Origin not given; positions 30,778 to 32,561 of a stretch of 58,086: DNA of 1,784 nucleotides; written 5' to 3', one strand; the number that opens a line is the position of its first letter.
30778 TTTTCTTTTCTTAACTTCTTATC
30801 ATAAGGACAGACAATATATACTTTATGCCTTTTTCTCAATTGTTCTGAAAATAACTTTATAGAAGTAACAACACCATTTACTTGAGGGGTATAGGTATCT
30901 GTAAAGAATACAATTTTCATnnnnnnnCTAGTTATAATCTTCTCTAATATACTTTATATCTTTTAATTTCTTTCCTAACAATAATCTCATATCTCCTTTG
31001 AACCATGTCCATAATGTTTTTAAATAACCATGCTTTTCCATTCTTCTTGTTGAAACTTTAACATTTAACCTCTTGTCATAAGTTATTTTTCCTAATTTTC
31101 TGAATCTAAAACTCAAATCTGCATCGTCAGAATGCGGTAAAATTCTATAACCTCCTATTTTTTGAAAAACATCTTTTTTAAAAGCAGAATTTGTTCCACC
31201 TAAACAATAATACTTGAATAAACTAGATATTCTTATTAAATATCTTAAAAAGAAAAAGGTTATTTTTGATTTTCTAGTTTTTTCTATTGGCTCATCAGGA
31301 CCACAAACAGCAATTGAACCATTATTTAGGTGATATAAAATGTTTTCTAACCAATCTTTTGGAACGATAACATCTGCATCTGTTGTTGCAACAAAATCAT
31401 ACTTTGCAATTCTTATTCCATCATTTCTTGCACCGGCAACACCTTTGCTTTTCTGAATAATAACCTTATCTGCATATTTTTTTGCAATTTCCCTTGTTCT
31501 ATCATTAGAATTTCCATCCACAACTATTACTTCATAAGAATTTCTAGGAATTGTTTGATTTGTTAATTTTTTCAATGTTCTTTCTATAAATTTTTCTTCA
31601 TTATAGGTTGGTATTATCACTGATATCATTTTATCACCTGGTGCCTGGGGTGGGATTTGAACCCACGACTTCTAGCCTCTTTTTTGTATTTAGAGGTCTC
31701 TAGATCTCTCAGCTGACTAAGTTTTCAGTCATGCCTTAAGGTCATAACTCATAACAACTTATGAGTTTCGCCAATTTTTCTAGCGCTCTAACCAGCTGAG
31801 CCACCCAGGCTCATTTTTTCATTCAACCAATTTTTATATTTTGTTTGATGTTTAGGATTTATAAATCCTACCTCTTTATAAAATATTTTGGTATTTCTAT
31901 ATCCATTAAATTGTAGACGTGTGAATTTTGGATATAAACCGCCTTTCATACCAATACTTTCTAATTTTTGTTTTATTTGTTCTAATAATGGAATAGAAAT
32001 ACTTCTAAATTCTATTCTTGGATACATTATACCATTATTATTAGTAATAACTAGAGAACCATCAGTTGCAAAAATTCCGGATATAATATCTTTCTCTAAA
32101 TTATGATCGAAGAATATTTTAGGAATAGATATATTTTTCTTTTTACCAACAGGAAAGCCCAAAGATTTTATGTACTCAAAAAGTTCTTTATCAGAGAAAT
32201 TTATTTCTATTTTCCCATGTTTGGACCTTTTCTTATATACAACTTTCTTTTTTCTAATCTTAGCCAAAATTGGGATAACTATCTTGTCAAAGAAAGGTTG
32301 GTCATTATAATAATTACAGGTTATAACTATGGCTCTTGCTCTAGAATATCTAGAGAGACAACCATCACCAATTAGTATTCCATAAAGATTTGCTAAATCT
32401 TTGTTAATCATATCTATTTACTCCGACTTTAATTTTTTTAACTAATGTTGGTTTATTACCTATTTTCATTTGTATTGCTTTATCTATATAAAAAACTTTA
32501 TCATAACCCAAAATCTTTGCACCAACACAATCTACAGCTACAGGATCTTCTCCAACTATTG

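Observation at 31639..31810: A CAU-anticodon tRNA carries three introns in 172 nt, each with a near-perfect BHB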

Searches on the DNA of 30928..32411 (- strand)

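Call 4: search_rna_families(source=window, start=31500, end=31950, threshold=evalue, max_evalue=1, show_alignments=3)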
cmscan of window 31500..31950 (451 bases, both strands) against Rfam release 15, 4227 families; matches with E-value up to 1: 2.
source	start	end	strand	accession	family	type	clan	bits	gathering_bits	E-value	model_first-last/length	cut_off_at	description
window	31642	31810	-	RF00005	tRNA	Gene; tRNA;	CL00001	49.8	29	8.2e-10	1-71/71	no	tRNA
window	31641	31734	+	RF04354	Plastid-ycf2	Cis-reg;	-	20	65.7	0.13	1-75/75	no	Plastid-ycf2 5UTR RNA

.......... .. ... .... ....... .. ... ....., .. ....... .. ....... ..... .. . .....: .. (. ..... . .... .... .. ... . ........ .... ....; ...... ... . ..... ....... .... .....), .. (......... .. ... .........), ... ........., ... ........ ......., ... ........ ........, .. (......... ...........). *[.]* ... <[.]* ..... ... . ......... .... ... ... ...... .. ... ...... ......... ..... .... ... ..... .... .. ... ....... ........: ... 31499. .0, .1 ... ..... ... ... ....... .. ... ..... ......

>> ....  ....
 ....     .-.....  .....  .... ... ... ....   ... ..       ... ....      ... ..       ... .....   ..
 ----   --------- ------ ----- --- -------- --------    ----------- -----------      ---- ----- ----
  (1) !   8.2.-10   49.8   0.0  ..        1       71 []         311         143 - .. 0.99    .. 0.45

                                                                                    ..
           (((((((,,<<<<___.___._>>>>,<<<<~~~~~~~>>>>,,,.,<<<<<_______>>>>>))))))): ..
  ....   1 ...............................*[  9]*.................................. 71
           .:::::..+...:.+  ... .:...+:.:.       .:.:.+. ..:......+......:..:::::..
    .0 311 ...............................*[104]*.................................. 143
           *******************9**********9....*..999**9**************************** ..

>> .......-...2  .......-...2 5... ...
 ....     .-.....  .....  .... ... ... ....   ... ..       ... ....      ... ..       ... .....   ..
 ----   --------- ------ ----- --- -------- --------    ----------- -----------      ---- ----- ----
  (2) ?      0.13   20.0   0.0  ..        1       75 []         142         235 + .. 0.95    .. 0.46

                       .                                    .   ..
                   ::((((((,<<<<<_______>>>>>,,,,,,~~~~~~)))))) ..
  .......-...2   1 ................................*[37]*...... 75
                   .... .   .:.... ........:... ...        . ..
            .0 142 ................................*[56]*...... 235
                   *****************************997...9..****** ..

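Call 29: search_rna_families(sources=[L004, L006, L008, L009, L010], threshold=gathering, show_alignments=0)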
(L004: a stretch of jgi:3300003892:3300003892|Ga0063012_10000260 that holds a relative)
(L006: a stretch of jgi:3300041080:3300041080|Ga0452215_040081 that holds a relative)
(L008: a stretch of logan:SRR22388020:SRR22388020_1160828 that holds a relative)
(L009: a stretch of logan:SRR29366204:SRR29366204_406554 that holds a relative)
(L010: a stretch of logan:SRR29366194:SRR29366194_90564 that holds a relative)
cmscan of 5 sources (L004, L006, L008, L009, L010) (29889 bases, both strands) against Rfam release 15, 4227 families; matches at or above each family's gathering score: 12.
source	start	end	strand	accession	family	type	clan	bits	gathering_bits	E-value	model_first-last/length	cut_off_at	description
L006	9021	9093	+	RF00005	tRNA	Gene; tRNA;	CL00001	72.4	29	3.3e-14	1-71/71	no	tRNA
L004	4869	4984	+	RF00001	5S_rRNA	Gene; rRNA;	CL00113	62.9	38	3.5e-11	1-120/120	no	5S ribosomal RNA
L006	3193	3267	+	RF00005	tRNA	Gene; tRNA;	CL00001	61.6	29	3e-11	1-71/71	no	tRNA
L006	1417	1529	+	RF00005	tRNA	Gene; tRNA;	CL00001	60.6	29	5.5e-11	1-71/71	no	tRNA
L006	3504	3641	+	RF00005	tRNA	Gene; tRNA;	CL00001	55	29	2e-09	1-71/71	no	tRNA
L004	4716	4830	+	RF00005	tRNA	Gene; tRNA;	CL00001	54.8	29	2.3e-09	1-71/71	no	tRNA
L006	3649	3757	+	RF00005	tRNA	Gene; tRNA;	CL00001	54.6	29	2.5e-09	1-71/71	no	tRNA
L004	8864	8954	+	RF00005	tRNA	Gene; tRNA;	CL00001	50.1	29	4.5e-08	1-71/71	no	tRNA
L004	5455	5601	+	RF00005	tRNA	Gene; tRNA;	CL00001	49.1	29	8.4e-08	1-71/71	no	tRNA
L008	718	834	+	RF00005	tRNA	Gene; tRNA;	CL00001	44.6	29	1.4e-06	1-71/71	no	tRNA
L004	5034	5149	+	RF00005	tRNA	Gene; tRNA;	CL00001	40.8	29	1.6e-05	1-71/71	no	tRNA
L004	5859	5954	+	RF00005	tRNA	Gene; tRNA;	CL00001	40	29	2.7e-05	4-67/71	no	tRNA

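Call 68: search_rna_families(sources=[L011, L012, L013, L014, L015, L016, L017, L018, L019, L020, L021, L022, L023, L024, L025, L026, L027, L028, L029, L030], threshold=gathering)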
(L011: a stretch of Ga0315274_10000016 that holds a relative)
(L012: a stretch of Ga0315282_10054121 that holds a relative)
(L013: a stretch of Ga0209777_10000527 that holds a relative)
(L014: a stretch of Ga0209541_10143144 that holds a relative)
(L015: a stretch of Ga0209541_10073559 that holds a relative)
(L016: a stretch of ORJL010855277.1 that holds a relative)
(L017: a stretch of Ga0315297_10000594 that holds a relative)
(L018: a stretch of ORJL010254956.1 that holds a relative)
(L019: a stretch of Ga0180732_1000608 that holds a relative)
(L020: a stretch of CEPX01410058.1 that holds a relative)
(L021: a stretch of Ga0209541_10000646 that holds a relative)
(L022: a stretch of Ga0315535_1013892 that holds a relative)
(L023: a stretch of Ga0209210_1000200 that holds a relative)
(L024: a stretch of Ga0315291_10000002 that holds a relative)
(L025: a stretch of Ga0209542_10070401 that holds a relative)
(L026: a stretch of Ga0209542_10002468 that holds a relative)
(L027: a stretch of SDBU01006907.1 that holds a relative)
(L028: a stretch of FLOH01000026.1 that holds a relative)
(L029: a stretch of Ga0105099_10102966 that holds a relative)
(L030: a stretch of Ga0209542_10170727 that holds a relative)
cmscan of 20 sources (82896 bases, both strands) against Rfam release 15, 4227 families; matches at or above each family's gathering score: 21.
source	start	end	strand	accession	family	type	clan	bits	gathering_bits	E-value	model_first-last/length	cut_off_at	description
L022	2866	2937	-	RF00005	tRNA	Gene; tRNA;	CL00001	69.9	29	4.4e-13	1-71/71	no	tRNA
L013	2274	2345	+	RF00005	tRNA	Gene; tRNA;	CL00001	67.6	29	1.8e-12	1-71/71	no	tRNA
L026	2681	2752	-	RF00005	tRNA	Gene; tRNA;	CL00001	66.3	29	4.4e-12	1-71/71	no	tRNA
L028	3236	3307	-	RF00005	tRNA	Gene; tRNA;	CL00001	65.2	29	8.6e-12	1-71/71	no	tRNA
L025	3160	3234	-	RF00005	tRNA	Gene; tRNA;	CL00001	64.8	29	1.1e-11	1-71/71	no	tRNA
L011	5160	5232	+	RF00005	tRNA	Gene; tRNA;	CL00001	64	29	1.9e-11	1-71/71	no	tRNA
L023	3158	3229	-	RF00005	tRNA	Gene; tRNA;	CL00001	61.7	29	7.6e-11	1-71/71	no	tRNA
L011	1759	1874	+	RF00005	tRNA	Gene; tRNA;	CL00001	58.7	29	5.1e-10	1-71/71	no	tRNA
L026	190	261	+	RF00005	tRNA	Gene; tRNA;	CL00001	56.1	29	2.7e-09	1-71/71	no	tRNA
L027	938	1012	+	RF00005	tRNA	Gene; tRNA;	CL00001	55.9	29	3.1e-09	1-71/71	no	tRNA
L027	1142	1225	+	RF00005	tRNA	Gene; tRNA;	CL00001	53.9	29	1.1e-08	1-71/71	no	tRNA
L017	3109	3205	-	RF00005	tRNA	Gene; tRNA;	CL00001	53.1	29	1.9e-08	1-71/71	no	tRNA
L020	1671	1754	+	RF00005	tRNA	Gene; tRNA;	CL00001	52.2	29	3.3e-08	1-71/71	no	tRNA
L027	4681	4783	-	RF00005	tRNA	Gene; tRNA;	CL00001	51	29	6.9e-08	1-71/71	no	tRNA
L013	3104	3201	-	RF00005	tRNA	Gene; tRNA;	CL00001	49.6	29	1.7e-07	1-71/71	no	tRNA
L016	3117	3290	+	RF00005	tRNA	Gene; tRNA;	CL00001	49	29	2.4e-07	1-71/71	no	tRNA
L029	1134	1272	-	RF00005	tRNA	Gene; tRNA;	CL00001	47.8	29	5.2e-07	1-71/71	no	tRNA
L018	1008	1145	+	RF00005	tRNA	Gene; tRNA;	CL00001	47.4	29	6.9e-07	1-71/71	no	tRNA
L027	3122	3218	-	RF00005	tRNA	Gene; tRNA;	CL00001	46.6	29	1.1e-06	1-71/71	no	tRNA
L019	3104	3207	+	RF00005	tRNA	Gene; tRNA;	CL00001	45.6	29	2.1e-06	1-71/71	no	tRNA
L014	2031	2089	-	RF00005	tRNA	Gene; tRNA;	CL00001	34.5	29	0.0025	7-64/71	no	tRNA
